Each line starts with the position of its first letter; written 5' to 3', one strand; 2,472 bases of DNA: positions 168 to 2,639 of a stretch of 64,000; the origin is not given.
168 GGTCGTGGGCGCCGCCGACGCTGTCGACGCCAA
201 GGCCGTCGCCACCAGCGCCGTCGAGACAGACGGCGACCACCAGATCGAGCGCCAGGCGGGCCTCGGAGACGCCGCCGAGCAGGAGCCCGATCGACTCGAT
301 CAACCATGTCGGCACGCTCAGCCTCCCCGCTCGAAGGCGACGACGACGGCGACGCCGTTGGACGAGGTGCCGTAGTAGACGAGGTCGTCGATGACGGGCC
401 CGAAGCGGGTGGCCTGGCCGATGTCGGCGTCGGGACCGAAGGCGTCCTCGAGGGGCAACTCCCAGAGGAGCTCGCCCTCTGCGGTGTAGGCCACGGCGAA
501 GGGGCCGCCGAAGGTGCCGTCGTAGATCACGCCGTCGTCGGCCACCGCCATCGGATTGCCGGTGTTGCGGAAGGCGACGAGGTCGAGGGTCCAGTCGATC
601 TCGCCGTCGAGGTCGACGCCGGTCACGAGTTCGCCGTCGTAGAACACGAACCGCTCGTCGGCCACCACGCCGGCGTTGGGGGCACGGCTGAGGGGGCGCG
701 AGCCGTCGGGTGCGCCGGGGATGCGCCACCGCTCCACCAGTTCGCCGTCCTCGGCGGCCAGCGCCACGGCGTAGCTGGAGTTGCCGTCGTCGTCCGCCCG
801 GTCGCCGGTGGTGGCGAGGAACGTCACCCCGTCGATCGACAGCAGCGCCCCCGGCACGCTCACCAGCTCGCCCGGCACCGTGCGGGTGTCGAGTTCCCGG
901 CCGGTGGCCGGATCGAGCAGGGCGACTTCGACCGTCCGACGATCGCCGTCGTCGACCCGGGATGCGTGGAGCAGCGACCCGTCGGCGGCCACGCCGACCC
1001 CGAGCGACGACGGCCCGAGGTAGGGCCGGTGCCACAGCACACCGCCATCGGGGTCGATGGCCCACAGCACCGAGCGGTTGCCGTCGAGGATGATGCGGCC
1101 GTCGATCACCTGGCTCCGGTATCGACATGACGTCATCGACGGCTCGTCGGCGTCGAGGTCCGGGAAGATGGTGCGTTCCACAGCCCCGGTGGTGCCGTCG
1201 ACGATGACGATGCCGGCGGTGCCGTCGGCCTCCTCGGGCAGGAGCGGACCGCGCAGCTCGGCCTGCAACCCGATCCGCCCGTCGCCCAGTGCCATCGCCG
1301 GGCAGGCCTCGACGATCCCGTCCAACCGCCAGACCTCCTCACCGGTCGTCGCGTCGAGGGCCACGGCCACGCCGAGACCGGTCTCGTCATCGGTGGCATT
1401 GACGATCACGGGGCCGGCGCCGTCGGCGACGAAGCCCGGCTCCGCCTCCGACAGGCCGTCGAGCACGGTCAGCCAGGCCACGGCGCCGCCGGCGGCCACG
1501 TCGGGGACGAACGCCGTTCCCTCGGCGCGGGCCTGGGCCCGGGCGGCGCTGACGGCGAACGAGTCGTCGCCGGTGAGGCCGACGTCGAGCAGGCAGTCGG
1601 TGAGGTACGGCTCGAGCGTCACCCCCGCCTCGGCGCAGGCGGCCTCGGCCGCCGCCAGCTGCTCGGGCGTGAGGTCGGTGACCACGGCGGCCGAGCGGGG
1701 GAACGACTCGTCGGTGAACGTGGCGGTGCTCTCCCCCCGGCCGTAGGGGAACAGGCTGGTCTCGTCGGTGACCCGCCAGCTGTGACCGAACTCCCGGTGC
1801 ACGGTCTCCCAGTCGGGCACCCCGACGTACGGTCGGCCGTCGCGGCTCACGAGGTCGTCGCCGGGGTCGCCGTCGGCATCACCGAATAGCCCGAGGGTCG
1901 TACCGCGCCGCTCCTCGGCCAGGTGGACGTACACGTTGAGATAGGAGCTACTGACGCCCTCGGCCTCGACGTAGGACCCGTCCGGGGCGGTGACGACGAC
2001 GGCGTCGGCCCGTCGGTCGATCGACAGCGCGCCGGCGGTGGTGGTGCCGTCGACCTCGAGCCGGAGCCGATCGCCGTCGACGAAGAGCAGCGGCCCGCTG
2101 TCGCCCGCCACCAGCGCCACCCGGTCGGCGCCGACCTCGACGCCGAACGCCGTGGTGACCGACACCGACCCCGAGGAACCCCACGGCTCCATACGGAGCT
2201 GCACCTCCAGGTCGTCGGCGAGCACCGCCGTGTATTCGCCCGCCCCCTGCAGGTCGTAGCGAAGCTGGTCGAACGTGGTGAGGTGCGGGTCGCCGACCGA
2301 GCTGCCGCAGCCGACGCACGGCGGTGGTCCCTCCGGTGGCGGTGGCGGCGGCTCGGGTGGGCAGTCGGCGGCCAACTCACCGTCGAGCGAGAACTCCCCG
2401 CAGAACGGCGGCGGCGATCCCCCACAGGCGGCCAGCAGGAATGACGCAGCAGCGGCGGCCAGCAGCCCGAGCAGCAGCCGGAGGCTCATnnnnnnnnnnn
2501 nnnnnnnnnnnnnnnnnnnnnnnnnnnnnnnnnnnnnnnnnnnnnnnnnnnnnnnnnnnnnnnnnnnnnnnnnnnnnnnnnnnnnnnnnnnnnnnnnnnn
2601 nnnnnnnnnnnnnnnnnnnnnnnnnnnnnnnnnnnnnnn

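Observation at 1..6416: Tightly coupled four-gene Rhs operon with no recognisable export tag and no small immunity gene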

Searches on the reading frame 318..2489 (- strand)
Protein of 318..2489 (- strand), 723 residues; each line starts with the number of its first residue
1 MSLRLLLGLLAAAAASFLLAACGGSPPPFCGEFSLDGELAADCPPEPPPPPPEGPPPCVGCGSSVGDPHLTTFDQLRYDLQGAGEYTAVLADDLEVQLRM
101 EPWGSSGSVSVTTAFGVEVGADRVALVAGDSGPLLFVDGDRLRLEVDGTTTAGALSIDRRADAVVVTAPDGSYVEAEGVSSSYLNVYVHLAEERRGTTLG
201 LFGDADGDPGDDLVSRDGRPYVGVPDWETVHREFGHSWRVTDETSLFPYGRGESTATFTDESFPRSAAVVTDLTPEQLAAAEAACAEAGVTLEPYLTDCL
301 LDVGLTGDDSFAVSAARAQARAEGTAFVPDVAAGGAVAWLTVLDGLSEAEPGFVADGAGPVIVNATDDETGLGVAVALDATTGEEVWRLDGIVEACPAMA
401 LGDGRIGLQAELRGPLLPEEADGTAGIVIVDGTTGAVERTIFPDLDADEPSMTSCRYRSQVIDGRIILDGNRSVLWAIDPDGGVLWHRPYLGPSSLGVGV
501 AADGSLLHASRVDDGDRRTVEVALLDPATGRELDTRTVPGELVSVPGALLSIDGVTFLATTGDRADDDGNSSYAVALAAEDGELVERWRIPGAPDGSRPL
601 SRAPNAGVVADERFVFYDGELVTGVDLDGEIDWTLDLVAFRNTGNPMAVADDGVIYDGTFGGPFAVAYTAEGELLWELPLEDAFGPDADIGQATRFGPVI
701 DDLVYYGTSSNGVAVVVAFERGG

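Call 5: search_protein_families(library=pfam, proteins=[window:318-2489:-], max_evalue=0.1)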
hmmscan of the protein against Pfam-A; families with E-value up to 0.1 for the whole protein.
window:318-2489:- (723 aa): 3 families
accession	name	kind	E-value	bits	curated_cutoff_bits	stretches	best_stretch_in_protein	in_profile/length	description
PF13360.13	PQQ_2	-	2.5e-13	50.6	27.6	3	473-642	3-150/233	Outer membrane protein assembly factor BamB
PF00094.30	VWD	-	1.5e-10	42.1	22.9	1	65-218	4-155/156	von Willebrand factor type D domain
PF06534.19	RGM_C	-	0.00027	20.6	27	1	278-321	188-231/237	Repulsive guidance molecule (RGM) C-terminal domain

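Call 6: search_protein_families(library=ncbifam, proteins=[window:318-2489:-], max_evalue=0.1)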
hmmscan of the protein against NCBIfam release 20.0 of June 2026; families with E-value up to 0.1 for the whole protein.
window:318-2489:- (723 aa): 2 families
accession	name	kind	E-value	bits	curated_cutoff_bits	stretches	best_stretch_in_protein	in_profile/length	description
NF008351.0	PRK11138.1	equivalog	0.015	13.8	423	0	618-715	169-269/394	outer membrane protein assembly factor BamB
TIGR04534.2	ELWxxDGT_rpt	domain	0.034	14.3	65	0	377-392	7-22/47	ELWxxDGT repeat protein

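Call 8: search_solved_structures(query=window:318-2489:-, max_evalue=0.1)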
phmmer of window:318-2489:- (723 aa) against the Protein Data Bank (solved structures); distinct sequences matched with E-value up to 0.1: 10.
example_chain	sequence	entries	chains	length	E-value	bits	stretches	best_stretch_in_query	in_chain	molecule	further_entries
8rde_A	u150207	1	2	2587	1.5e-19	72.8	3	64-315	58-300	Fc fragment of IgG binding protein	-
8r0t_A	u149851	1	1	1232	7.3e-17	64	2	64-315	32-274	Fc fragment of IgG binding protein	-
7evf_AA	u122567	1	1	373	0.0016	19.8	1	614-706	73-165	PQQ_3 domain-containing protein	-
7a5o_A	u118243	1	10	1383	0.0025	19.2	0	57-218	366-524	Mucin-2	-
7pov_A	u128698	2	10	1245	0.003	19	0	57-218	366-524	Mucin-2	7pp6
6z3m_C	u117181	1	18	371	0.0051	18.2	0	53-153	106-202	RGM domain family member B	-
7eq5_A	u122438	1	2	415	0.0066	17.8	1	614-705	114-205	Membrane associated protein kinase with beta-propeller domain, pyrrolo-quinoline quinone b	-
8oes_A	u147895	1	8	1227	0.0076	17.6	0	57-213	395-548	Mucin-5B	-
8prj_A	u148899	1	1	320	0.031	15.6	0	628-712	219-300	v31Bagel8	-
9gvj_A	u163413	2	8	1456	0.065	14.5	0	57-214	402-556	Mucin-5AC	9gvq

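Call 95: search_protein_families(library=padloc, proteins=[window:318-2489:-], max_evalue=0.001)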
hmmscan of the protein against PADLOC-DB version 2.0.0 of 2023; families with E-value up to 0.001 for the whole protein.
window:318-2489:- (723 aa): 0 families
